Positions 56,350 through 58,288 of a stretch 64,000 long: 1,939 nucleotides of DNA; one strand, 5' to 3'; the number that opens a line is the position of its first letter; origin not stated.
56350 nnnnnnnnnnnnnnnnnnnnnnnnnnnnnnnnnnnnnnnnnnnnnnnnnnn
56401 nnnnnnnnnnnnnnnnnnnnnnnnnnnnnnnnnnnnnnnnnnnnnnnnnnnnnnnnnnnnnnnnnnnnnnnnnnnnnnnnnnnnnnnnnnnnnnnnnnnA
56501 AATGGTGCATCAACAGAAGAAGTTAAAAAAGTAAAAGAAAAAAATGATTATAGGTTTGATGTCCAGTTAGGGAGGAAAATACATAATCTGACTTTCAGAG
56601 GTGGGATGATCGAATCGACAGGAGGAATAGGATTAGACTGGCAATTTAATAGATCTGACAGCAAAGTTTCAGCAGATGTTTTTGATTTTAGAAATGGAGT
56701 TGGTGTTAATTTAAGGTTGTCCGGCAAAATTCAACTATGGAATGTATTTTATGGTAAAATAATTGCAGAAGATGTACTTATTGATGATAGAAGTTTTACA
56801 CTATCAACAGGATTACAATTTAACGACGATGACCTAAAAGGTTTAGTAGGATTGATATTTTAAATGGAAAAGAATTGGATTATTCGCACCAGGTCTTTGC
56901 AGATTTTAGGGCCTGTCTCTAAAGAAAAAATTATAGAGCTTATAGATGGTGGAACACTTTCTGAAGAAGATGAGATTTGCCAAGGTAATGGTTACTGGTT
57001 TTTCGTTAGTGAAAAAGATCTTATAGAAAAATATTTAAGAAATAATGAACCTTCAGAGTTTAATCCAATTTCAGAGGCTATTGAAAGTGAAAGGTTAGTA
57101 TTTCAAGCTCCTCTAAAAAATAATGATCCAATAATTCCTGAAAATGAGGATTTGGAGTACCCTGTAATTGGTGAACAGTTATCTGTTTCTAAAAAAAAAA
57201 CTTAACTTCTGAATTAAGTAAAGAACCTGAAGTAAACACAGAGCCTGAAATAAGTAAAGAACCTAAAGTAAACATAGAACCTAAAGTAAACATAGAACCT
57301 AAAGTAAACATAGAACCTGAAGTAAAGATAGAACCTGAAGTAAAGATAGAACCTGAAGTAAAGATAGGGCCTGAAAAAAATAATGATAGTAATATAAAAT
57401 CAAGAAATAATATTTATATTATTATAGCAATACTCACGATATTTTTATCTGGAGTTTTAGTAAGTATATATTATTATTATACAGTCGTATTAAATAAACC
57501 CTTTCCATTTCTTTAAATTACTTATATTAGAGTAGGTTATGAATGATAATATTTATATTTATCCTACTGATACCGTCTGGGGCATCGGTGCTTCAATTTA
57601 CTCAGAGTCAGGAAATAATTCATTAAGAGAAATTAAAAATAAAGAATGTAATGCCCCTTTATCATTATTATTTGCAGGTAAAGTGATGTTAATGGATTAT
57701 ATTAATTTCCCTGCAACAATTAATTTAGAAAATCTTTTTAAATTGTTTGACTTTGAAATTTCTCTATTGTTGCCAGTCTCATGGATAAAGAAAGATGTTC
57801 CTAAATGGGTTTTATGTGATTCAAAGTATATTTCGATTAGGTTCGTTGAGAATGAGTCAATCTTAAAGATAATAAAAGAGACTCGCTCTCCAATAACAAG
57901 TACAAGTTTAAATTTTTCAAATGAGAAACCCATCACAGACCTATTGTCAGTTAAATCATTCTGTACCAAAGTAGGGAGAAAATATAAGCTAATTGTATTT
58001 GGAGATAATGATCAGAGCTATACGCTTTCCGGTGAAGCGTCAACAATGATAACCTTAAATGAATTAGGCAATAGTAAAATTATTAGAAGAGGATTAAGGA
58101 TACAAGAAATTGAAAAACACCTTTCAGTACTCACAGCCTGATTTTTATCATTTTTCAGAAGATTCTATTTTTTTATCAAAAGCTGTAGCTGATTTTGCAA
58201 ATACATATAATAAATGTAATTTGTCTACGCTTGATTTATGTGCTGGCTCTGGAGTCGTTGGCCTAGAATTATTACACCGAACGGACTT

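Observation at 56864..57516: A10 tract splits a soluble-domain ORF from a start-less repeat-plus-transmembrane extension: candidate programmed frameshift, transcriptional slippage or phase switch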

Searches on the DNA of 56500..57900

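Call 57: search_rna_families(source=window, start=56500, end=57900, threshold=evalue, max_evalue=1)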
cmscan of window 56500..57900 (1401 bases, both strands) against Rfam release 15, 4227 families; matches with E-value up to 1: 0.
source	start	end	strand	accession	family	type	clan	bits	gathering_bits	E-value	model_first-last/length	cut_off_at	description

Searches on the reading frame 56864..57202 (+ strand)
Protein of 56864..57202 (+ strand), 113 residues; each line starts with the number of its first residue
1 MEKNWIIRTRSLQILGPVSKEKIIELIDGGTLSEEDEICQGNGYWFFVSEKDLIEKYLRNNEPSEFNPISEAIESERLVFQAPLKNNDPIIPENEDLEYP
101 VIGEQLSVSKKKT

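Call 9: find_encoding_contigs(protein=window:56864-57202:+, flank=3000, max_places=10)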
Protein window:56864-57202:+ (113 aa): 15 contigs read that carry it; 8 places shown.
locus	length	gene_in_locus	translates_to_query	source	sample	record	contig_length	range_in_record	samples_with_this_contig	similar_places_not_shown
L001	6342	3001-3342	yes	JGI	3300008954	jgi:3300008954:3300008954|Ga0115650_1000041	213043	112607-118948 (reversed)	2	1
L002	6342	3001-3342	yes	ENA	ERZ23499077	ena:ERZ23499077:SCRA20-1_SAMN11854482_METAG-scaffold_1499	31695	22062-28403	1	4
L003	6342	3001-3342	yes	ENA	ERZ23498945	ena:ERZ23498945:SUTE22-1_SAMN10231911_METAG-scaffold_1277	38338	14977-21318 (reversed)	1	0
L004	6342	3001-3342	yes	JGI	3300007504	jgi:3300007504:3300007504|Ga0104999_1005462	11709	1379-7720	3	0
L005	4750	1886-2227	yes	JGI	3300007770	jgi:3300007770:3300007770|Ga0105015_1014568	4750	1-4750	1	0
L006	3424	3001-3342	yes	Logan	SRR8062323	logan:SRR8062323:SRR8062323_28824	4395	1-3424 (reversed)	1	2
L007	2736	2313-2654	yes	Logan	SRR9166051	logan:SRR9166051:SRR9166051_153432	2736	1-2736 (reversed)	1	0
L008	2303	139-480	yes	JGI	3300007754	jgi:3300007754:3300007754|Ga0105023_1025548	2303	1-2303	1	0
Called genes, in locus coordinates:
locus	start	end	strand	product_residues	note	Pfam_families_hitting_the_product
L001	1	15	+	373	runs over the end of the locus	PF01168:Ala_racemase_N, PF00842:Ala_racemase_C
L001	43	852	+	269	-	PF02405:MlaE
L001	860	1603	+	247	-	PF00005:ABC_tran, PF13304:AAA_21 (faint)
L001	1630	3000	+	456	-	PF02470:MlaD, PF27164:Aq_493_lipo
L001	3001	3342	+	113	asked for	-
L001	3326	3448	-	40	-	-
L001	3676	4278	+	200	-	PF01300:Sua5_yciO_yrdC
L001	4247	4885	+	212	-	PF05175:MTS (weak), PF03602:Cons_hypoth95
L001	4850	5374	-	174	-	PF05258:DciA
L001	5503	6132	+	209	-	-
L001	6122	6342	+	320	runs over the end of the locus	-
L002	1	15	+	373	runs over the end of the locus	PF01168:Ala_racemase_N, PF00842:Ala_racemase_C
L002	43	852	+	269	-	PF02405:MlaE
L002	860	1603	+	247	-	PF00005:ABC_tran, PF13304:AAA_21 (faint)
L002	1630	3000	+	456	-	PF02470:MlaD, PF27164:Aq_493_lipo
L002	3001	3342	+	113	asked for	-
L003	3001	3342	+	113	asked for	-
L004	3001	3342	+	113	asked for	-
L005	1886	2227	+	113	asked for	-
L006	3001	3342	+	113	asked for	-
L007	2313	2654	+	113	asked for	-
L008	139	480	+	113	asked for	-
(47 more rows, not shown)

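Call 10: list_cluster_members(proteins=[window:56864-57202:+, window:55478-56860:+, window:57539-58138:+])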
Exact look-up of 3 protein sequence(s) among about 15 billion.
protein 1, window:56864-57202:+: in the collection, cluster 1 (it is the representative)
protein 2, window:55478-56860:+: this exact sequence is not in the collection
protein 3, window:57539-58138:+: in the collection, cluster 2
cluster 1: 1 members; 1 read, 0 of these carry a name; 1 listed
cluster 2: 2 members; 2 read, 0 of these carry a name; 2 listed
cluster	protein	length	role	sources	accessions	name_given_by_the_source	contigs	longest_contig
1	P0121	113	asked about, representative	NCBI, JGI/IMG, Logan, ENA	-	-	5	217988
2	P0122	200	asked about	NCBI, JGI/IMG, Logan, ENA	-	-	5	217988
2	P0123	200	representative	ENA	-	-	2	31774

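Call 35: find_encoding_contigs(protein=P0123, flank=3000, max_places=6)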
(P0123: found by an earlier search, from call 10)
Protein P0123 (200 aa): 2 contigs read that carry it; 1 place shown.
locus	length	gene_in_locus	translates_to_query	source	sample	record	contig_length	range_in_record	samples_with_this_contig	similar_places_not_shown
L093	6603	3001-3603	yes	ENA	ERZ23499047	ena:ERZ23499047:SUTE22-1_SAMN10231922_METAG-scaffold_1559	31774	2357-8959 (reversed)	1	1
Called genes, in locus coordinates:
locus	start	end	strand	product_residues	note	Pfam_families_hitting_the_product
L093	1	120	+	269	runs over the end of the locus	PF02405:MlaE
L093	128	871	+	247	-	PF00005:ABC_tran, PF13304:AAA_21 (faint)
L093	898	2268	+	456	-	PF02470:MlaD, PF27164:Aq_493_lipo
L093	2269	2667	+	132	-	-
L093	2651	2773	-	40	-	-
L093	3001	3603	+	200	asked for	PF01300:Sua5_yciO_yrdC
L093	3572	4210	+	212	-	PF05175:MTS (weak), PF03602:Cons_hypoth95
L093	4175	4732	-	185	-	PF05258:DciA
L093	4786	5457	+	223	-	-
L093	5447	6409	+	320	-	-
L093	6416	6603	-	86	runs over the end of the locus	PF01649:Ribosomal_S20p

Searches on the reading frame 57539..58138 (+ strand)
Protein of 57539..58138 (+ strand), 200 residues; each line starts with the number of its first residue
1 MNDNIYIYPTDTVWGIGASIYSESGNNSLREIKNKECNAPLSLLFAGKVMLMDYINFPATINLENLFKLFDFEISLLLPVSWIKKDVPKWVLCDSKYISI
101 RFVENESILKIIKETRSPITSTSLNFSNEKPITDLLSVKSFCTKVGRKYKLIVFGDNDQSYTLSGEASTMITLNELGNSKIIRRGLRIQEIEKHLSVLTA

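Call 6: search_protein_families(library=pfam, proteins=[window:57539-58138:+], max_evalue=1)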
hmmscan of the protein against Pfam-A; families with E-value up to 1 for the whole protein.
window:57539-58138:+ (200 aa): 1 family
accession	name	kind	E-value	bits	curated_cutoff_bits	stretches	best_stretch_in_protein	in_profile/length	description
PF01300.24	Sua5_yciO_yrdC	-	1.1e-22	80.9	25.1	1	3-185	6-178/178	Telomere recombination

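Call 34: find_encoding_contigs(protein=window:57539-58138:+, flank=1500, max_places=10)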
Protein window:57539-58138:+ (200 aa): 12 contigs read that carry it; 5 places shown.
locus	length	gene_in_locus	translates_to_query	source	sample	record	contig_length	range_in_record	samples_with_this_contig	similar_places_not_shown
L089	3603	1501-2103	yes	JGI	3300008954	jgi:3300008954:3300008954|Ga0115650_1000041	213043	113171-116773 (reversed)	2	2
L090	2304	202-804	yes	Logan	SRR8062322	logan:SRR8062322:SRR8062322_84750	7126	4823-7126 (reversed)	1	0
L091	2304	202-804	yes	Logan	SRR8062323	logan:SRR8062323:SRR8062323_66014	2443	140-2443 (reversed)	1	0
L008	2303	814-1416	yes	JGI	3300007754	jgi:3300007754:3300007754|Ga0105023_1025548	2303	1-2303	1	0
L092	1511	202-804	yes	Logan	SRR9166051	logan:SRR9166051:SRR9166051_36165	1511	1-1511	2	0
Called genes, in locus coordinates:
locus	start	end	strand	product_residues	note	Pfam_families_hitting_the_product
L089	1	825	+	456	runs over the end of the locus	PF02470:MlaD, PF27164:Aq_493_lipo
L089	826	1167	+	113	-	-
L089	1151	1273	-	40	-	-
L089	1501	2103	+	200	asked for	PF01300:Sua5_yciO_yrdC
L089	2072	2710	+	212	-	PF05175:MTS (weak), PF03602:Cons_hypoth95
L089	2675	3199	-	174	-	PF05258:DciA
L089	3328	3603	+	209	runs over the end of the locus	-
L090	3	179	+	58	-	?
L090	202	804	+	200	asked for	PF01300:Sua5_yciO_yrdC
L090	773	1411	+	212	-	PF05175:MTS (weak), PF03602:Cons_hypoth95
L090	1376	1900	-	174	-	PF05258:DciA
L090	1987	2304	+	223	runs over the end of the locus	-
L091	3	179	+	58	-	?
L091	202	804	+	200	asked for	PF01300:Sua5_yciO_yrdC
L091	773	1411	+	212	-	PF05175:MTS (weak), PF03602:Cons_hypoth95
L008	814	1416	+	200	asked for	PF01300:Sua5_yciO_yrdC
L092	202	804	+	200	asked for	PF01300:Sua5_yciO_yrdC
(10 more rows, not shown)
